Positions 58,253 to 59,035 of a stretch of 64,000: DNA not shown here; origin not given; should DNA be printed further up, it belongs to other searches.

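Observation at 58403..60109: Three translationally coupled genes of unknown function in a low-GC island: candidate uncharacterised defence/toxin cassette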

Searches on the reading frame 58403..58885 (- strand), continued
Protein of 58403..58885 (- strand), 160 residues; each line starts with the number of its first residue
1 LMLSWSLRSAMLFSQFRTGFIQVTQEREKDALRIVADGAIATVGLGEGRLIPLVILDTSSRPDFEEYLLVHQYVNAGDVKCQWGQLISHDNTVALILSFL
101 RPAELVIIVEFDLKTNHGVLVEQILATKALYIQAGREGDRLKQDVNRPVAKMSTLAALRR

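Call 39: find_encoding_contigs(protein=P0144, flank=7000, max_places=2)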
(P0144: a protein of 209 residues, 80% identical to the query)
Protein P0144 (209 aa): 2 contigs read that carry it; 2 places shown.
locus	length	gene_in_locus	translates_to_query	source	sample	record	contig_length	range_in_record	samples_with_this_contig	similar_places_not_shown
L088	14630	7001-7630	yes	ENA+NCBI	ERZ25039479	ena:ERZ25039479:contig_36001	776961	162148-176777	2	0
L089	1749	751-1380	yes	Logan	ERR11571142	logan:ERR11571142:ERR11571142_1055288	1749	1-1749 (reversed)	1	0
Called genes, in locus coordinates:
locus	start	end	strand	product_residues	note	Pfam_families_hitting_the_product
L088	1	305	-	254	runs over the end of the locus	PF02481:DNA_processg_A, PF17782:WHD_DprA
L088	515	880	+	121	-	PF13340:DUF4096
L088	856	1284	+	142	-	PF01609:DDE_Tnp_1, PF13359:DDE_Tnp_4 (weak), PF13612:DDE_Tnp_1_3, PF13586:DDE_Tnp_1_2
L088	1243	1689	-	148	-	PF21102:DprA_N, PF02481:DNA_processg_A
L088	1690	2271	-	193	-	PF02660:G3P_acyltransf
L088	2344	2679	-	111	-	-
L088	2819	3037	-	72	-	-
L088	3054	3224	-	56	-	PF13474:SnoaL_3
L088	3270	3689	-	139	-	-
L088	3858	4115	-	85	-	-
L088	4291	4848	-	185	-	-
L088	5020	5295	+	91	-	-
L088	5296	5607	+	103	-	PF05016:ParE_toxin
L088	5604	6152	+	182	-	PF00239:Resolvase, PF02796:HTH_7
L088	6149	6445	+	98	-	PF05406:WGR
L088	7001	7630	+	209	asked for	-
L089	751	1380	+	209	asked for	-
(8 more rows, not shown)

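Call 40: find_encoding_contigs(protein=P0201, flank=7000, max_places=3)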
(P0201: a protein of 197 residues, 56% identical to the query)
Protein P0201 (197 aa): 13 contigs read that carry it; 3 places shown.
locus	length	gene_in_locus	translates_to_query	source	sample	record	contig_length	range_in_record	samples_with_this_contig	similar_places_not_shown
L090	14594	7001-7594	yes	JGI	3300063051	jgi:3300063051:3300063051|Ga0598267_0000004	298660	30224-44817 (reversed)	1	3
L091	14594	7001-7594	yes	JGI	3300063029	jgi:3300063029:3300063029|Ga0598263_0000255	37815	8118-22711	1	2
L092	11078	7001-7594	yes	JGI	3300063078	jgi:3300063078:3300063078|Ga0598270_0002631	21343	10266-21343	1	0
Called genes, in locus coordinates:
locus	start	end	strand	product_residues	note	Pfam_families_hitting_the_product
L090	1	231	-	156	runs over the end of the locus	-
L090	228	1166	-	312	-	-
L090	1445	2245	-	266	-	-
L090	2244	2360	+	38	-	-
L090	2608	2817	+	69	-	-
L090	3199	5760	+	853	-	PF13286:HD_assoc (faint), PF01966:HD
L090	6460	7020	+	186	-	-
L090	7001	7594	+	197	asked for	-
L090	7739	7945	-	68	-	-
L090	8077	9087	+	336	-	-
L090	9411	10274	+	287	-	PF01904:DUF72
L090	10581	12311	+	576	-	-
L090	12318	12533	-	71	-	-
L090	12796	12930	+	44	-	PF00239:Resolvase (weak)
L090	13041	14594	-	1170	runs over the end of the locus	-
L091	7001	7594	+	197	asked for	-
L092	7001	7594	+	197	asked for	-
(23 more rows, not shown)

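Call 41: find_encoding_contigs(protein=P0236, flank=7000, max_places=2)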
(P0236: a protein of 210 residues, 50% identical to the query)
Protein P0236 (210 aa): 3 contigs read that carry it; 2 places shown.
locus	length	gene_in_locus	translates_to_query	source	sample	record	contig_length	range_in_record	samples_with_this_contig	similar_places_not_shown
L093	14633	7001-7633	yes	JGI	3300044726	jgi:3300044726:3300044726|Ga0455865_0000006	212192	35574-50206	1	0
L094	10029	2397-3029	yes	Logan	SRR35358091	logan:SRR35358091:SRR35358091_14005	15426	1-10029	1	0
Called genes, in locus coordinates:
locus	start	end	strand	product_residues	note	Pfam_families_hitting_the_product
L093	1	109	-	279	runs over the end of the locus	PF00590:TP_methylase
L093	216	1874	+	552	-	PF05960:DUF885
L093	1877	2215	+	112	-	PF09723:Zn_ribbon_8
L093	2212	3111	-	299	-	PF00483:NTP_transferase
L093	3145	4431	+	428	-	PF02403:Seryl_tRNA_N, PF00587:tRNA-synt_2b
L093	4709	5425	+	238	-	-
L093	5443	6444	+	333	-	PF10881:DUF2726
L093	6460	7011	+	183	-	-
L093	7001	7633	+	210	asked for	-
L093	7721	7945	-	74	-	-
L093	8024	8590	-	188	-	-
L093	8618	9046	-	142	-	-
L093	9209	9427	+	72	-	PF12844:HTH_19 (weak), PF13560:HTH_31, PF01381:HTH_3, PF13443:HTH_26 (weak)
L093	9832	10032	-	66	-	-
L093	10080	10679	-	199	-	-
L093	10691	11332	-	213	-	-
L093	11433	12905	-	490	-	-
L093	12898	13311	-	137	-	PF03592:Terminase_2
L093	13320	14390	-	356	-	-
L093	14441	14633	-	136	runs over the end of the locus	-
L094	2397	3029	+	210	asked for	-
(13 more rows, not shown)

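Call 42: find_encoding_contigs(protein=P0229, flank=7000, max_places=3)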
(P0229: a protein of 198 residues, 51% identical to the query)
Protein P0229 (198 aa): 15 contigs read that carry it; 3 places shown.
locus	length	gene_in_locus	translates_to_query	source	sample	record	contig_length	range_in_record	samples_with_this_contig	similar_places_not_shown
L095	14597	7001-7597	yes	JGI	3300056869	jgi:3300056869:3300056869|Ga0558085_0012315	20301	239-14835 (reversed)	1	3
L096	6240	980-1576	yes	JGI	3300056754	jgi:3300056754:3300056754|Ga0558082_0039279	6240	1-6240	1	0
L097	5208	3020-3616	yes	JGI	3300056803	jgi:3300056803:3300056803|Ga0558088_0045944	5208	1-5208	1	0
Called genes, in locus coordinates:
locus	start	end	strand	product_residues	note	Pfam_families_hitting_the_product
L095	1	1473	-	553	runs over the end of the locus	PF04244:DPRP, PF03441:FAD_binding_7 (weak)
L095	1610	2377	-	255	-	PF00188:CAP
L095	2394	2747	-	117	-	PF04977:DivIC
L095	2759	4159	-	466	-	PF02878:PGM_PMM_I, PF02879:PGM_PMM_II, PF02880:PGM_PMM_III, PF00408:PGM_PMM_IV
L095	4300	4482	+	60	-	-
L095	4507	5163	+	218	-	PF02632:BioY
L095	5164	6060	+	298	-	PF02621:VitK2_biosynth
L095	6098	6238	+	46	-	-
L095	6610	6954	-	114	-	-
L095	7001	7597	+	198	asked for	-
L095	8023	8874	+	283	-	PF12911:OppC_N, PF00528:BPD_transp_1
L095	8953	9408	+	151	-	PF12850:Metallophos_2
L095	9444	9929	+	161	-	PF07799:DUF1643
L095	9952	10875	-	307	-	PF19300:BPD_transp_1_N, PF00528:BPD_transp_1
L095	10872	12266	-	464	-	PF01595:CNNM, PF00571:CBS, PF03471:CorC_HlyC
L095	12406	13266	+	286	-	PF13349:DUF4097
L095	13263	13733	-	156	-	PF00903:Glyoxalase, PF18029:Glyoxalase_6 (weak), PF22656:At5g48480-like_N (weak), PF22650:At5g48480-like_C (weak)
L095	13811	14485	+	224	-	PF00702:Hydrolase, PF12710:HAD (weak), PF13419:HAD_2, PF13242:Hydrolase_like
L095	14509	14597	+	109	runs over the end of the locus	?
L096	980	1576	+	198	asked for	-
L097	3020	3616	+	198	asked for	-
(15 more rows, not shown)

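Call 46: search_solved_structures(query=A3, max_evalue=10)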
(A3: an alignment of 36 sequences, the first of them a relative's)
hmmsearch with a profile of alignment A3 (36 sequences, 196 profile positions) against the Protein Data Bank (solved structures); distinct sequences matched with E-value up to 10: 3.
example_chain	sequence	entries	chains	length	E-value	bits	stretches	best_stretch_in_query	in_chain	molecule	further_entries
7k8o_H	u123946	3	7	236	1.6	11.2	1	71-110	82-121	C002 Fab Heavy Chain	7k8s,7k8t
7osn_A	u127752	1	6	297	2.1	10.8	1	14-71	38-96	6-phosphogluconate dehydrogenase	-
9h4f_A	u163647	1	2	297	2.1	10.8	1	14-71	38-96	6-phosphogluconate dehydrogenase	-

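Call 58: search_protein_representatives(alignment_id=A3)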
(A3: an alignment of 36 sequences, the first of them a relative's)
Query: 36 sequences, 196 profile positions. Proteins with E-value up to 0.001 (for the whole library): 671; up to 1e-10: 558; up to 1e-30: 309. The best 150 are listed.
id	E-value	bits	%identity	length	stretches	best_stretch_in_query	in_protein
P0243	4.3e-77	274.2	-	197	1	1-191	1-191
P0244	9.6e-71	253.5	-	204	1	11-194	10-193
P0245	2.2e-70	252.3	-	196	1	6-193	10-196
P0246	5.5e-70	251.0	-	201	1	14-194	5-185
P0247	2.4e-69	248.9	-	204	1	13-194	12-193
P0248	1.0e-68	246.8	-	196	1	1-194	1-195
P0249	1.4e-67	243.1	-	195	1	1-192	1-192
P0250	2.1e-67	242.6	-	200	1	5-194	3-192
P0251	1.2e-65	236.8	-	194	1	7-192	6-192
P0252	4.7e-65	234.9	-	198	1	1-192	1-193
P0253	1.3e-64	233.4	-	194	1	1-192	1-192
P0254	3.1e-63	228.9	-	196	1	11-192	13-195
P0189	4.6e-63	228.4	-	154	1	43-193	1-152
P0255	2.9e-62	225.8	-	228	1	5-194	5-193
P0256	1.3e-61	223.6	-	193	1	1-193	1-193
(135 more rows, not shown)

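Call 59: find_related_loci(query=A3, collection=viral_contigs, flank=8000)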
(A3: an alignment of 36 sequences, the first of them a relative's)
Query A3 (218 aa) in viral_contigs; peptide patterns used: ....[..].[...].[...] (x = any residue, [..] = any of these).
20 stretches matched a pattern, but none encodes a relative of the query by tblastn (E <= 1e-3).

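Call 61: search_dna_similar(query=P0129, collection=plasmids, mode=protein, max_evalue=0.001, max_rows=30)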
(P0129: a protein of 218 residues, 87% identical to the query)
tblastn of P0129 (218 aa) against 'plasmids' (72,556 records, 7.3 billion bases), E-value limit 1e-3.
Records with a match: 3; places in all: 3; records where one place covers at least 80% of the query: 3.
Best place of each record, by identity: <60% 3.
By first word of the organism name: Rhizobium 2; Clostridium 1.
By predicted mobility (MOB-suite, as given by PLSDB): non-mobilizable 3.
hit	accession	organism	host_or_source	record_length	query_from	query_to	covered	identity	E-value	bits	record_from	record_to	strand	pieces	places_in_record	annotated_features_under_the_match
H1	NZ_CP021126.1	Rhizobium sp. Kim5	Phaseolus vulgaris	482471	22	196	80%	47.4%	1e-47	174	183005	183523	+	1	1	hypothetical protein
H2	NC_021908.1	Rhizobium etli bv. mimosae str. Mim1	Mimosa affinis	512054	22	196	80%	46.9%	2e-47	174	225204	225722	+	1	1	hypothetical protein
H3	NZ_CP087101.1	Clostridium estertheticum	single colony,Vacuum packed lamb meat ...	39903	18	200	84%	30.8%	3e-21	99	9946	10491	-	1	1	hypothetical protein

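Call 64: get_annotated_region(hit=H1, flank=8000)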
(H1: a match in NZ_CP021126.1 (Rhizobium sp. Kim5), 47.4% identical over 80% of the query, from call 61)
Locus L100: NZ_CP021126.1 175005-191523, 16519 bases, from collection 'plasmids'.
description: Rhizobium sp. Kim5 plasmid pRetKim5b, complete sequence
organism: Rhizobium sp. Kim5 (NCBI taxid 2020311)
taxonomy: Bacteria; Pseudomonadota; Alphaproteobacteria; Hyphomicrobiales; Rhizobiaceae; Rhizobium; Rhizobium sp. Kim5
host: -; source: Phaseolus vulgaris; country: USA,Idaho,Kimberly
typing (MOB-suite, as given by PLSDB): non-mobilizable
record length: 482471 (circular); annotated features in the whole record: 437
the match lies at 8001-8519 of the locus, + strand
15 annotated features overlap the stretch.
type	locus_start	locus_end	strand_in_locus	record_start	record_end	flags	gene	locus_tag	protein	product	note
CDS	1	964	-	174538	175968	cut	-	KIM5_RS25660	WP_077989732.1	extracellular solute-binding protein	-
CDS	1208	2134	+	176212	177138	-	-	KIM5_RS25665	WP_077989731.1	AraC family transcriptional regulator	-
CDS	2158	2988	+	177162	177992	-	-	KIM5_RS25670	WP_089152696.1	GGDEF domain-containing protein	-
CDS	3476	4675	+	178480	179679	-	-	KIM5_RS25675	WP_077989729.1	ABC-three component system protein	-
CDS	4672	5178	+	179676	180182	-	-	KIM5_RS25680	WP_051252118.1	ABC-three component system middle component 5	-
CDS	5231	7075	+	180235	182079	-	-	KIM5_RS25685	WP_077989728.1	ATP-binding protein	GO:0006302 - double-strand break repair [Evidence IEA]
CDS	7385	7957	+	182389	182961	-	-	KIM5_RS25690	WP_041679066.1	hypothetical protein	-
CDS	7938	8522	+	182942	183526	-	-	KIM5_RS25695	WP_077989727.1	hypothetical protein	-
CDS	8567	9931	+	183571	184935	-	-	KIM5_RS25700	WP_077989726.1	PIN domain-containing protein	-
CDS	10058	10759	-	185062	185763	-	-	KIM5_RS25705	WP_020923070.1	DUF2971 domain-containing protein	-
CDS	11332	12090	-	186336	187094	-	-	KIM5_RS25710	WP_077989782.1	ATP-binding cassette domain-containing protein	-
CDS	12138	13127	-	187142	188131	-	-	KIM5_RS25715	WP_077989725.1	ABC transporter ATP-binding protein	-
CDS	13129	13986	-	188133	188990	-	-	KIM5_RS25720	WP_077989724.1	ABC transporter permease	-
CDS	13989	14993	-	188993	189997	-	-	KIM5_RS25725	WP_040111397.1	ABC transporter permease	GO:0055085 - transmembrane transport [Evidence IEA]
CDS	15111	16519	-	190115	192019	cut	-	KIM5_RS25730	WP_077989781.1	ABC transporter substrate-binding protein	-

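Call 68: get_annotated_region(hit=H3, flank=6000)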
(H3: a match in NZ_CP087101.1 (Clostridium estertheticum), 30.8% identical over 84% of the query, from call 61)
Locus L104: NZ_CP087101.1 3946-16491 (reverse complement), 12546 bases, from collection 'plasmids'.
description: Clostridium estertheticum strain CEST001 plasmid pCEST-001C, complete sequence
organism: Clostridium estertheticum (NCBI taxid 238834)
taxonomy: Bacteria; Bacillota; Clostridia; Eubacteriales; Clostridiaceae; Clostridium; Clostridium estertheticum
host: -; source: single colony,Vacuum packed lamb meat imported from New Zealand to Switzerland; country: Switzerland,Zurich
typing (MOB-suite, as given by PLSDB): non-mobilizable
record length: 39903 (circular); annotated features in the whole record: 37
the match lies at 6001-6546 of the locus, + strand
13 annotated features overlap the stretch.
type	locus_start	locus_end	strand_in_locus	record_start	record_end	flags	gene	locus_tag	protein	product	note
CDS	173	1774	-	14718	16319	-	-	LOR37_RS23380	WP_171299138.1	zinc ribbon domain-containing protein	-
CDS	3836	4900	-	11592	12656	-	-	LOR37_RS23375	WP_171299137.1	replication initiation protein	GO:0006270 - DNA replication initiation [Evidence IEA]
CDS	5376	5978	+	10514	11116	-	-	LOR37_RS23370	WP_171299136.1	hypothetical protein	-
CDS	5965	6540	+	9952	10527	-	-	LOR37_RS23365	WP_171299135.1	hypothetical protein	-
CDS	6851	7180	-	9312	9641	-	-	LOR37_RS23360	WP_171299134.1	hypothetical protein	-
CDS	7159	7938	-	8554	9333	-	-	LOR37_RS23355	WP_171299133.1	AAA family ATPase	GO:0007059 - chromosome segregation [Evidence IEA]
CDS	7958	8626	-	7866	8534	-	-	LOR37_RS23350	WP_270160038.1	DNA-binding protein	-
CDS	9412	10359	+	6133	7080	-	-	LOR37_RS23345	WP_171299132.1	hypothetical protein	-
CDS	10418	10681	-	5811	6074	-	-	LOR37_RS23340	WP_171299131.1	hypothetical protein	-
CDS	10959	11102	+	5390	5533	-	-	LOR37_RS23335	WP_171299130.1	hypothetical protein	-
CDS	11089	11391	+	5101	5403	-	-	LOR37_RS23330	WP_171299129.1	hypothetical protein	-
CDS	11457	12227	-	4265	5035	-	-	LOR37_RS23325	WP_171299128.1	DUF2178 domain-containing protein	-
CDS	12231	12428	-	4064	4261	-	-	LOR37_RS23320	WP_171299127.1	helix-turn-helix transcriptional regulator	-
